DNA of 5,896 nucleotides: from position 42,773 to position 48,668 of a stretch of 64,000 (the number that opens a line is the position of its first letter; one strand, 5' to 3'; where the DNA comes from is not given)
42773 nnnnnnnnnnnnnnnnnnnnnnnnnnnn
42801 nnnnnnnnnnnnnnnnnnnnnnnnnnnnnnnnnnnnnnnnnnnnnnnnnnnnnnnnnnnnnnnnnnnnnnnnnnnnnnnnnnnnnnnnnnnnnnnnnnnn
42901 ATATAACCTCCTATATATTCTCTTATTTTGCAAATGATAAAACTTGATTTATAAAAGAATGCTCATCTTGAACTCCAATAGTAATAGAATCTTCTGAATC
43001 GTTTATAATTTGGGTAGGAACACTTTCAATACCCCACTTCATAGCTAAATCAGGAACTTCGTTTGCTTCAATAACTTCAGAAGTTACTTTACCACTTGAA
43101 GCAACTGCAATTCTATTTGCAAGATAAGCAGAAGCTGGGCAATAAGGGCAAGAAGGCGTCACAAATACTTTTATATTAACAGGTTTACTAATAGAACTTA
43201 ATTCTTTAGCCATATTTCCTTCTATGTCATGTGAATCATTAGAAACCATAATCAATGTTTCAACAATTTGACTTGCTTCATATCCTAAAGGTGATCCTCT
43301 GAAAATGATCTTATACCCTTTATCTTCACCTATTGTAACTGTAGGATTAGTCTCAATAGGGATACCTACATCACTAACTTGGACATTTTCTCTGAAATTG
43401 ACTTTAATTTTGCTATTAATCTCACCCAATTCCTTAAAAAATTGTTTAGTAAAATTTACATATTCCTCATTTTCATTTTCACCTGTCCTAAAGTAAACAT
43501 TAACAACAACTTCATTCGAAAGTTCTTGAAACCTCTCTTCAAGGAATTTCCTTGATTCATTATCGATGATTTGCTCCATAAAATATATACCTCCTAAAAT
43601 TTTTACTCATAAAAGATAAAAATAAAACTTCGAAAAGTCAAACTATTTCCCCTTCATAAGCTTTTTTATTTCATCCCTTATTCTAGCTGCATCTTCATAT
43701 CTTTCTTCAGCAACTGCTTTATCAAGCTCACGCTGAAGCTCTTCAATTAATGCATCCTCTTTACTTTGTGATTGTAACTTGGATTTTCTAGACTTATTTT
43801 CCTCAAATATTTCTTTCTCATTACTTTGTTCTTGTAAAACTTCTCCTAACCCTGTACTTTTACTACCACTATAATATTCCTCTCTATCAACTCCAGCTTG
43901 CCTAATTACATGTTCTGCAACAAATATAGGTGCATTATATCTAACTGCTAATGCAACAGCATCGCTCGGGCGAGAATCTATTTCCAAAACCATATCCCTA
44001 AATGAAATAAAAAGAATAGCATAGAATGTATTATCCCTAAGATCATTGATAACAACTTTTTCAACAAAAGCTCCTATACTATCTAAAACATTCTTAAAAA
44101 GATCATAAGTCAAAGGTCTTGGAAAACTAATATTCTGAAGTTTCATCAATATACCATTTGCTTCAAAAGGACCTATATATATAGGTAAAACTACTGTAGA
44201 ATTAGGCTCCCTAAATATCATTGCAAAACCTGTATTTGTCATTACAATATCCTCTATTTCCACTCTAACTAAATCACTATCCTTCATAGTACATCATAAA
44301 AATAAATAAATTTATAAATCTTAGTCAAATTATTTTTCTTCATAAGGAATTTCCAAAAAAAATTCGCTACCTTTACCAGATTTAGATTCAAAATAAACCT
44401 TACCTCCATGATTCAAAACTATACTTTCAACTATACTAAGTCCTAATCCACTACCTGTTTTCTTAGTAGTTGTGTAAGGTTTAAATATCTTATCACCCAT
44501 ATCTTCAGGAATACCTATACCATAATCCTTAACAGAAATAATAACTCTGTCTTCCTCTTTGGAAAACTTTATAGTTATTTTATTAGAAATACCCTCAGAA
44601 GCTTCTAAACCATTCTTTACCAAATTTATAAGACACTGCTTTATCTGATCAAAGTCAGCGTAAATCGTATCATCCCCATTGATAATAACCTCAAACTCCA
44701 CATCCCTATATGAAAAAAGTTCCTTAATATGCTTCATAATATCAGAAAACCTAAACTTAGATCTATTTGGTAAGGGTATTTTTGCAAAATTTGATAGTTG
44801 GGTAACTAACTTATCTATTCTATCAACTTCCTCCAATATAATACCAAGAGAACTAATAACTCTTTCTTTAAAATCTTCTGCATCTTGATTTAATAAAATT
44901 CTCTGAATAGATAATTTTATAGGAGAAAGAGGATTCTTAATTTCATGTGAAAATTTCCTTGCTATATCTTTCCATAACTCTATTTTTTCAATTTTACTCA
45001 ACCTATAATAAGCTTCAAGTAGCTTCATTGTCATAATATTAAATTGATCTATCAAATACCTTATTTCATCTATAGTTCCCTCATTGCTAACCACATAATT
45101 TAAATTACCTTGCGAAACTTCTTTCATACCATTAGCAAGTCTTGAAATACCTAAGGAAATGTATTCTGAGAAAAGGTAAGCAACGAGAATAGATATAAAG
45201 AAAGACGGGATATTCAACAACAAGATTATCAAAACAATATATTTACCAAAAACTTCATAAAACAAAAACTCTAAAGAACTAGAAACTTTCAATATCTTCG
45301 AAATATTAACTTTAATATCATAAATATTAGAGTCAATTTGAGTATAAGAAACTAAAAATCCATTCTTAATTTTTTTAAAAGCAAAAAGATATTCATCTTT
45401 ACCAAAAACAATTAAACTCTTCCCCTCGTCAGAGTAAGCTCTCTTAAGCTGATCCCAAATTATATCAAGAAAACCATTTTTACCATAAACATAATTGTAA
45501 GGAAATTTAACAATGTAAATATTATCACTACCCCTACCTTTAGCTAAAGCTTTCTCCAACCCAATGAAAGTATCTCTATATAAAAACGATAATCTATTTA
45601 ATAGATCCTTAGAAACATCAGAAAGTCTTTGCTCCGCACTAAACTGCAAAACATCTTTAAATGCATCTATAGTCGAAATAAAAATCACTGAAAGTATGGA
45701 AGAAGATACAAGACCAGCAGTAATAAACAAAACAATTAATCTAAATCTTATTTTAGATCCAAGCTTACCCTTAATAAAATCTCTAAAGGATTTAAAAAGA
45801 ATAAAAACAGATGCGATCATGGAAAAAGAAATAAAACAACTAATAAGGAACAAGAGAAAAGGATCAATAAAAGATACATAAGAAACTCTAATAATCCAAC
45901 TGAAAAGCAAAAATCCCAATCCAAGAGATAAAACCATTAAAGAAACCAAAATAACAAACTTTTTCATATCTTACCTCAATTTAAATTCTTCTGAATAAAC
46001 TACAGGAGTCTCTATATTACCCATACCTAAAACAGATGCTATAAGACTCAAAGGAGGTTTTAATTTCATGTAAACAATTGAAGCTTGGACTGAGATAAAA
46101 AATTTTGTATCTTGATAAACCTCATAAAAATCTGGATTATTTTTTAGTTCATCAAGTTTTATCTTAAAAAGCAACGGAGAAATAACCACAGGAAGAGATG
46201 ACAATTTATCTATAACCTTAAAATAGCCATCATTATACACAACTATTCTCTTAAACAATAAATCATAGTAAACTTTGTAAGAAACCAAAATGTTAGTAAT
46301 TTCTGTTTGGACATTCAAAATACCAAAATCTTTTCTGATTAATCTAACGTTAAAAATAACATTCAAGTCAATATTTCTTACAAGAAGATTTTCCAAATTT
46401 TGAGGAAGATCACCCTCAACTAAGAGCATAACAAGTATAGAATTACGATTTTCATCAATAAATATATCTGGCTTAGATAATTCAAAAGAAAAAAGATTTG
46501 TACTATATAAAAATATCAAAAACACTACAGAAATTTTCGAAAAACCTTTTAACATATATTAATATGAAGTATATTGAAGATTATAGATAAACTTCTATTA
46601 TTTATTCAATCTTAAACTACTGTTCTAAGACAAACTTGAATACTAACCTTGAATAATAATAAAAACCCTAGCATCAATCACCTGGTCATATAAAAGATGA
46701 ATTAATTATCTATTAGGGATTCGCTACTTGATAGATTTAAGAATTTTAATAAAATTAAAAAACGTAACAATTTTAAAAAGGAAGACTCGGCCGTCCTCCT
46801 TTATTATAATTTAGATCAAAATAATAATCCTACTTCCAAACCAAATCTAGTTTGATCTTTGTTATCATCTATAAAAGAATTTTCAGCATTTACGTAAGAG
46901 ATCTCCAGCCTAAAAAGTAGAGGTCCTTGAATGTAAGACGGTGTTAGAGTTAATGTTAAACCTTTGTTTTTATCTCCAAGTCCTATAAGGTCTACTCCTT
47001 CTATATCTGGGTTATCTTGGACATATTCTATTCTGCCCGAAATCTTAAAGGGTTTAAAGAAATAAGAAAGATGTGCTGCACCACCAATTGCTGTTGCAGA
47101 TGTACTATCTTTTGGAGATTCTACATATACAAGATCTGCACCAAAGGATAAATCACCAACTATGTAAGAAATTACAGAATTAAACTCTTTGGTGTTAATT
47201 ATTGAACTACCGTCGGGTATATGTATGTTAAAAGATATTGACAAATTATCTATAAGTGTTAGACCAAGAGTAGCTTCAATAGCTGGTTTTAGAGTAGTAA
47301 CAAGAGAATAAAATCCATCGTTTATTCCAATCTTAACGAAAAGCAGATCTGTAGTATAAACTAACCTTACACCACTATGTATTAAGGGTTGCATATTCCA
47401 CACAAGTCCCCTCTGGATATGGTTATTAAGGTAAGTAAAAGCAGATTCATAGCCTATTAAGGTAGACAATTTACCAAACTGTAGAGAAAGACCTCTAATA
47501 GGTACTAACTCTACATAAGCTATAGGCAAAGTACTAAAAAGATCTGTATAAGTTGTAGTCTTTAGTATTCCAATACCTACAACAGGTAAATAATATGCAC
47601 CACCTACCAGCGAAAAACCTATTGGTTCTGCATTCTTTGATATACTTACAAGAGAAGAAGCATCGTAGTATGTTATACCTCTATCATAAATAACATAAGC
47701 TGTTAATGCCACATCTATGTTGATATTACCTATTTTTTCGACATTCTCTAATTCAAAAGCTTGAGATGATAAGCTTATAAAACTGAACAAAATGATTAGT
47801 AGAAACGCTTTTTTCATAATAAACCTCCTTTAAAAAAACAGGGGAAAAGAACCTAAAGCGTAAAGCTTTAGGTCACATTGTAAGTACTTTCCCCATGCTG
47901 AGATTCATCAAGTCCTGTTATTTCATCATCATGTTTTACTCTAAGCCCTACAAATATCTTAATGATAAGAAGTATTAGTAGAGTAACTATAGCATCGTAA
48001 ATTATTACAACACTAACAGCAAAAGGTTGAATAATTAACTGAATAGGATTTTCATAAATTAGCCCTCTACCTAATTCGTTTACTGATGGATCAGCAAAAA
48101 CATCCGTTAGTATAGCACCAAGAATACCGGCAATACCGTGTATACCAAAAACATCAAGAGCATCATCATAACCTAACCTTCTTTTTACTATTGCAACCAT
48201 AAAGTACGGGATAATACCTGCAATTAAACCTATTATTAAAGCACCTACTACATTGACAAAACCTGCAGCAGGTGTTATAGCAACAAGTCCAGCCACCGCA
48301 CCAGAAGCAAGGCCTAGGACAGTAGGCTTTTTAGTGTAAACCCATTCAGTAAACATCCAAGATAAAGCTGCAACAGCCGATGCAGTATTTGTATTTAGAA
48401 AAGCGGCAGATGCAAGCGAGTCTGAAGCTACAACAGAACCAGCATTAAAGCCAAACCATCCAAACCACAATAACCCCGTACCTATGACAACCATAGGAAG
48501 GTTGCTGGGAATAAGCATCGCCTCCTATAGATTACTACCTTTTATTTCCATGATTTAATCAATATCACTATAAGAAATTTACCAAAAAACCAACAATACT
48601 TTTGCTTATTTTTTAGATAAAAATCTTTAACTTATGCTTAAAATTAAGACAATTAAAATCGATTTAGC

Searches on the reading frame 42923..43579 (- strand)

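Call 61: search_protein_families(library=pfam, proteins=[window:42923-43579:-], max_evalue=0.0001)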
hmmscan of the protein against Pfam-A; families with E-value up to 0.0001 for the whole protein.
window:42923-43579:- (218 aa): 3 families
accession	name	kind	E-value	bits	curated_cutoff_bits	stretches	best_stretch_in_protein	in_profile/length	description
PF13192.12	Thioredoxin_3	-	2.5e-11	43.9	24.8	1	134-196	1-59/76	Thioredoxin domain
PF23357.1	DUF7088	-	2.8e-07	31.1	27.8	0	127-198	15-94/105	Domain of unknown function (DUF7088)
PF00085.26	Thioredoxin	-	8.2e-05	23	23.5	0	125-200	12-88/103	Thioredoxin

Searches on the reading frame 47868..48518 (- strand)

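Call 61: search_protein_families(library=pfam, proteins=[window:47868-48518:-], max_evalue=0.0001)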
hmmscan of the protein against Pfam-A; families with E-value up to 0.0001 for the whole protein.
window:47868-48518:- (216 aa): 1 family
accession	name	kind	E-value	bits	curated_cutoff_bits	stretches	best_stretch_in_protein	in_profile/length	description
PF00909.26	Ammonium_transp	-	5.6e-72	243.1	23.2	1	3-213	186-399/399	Ammonium Transporter Family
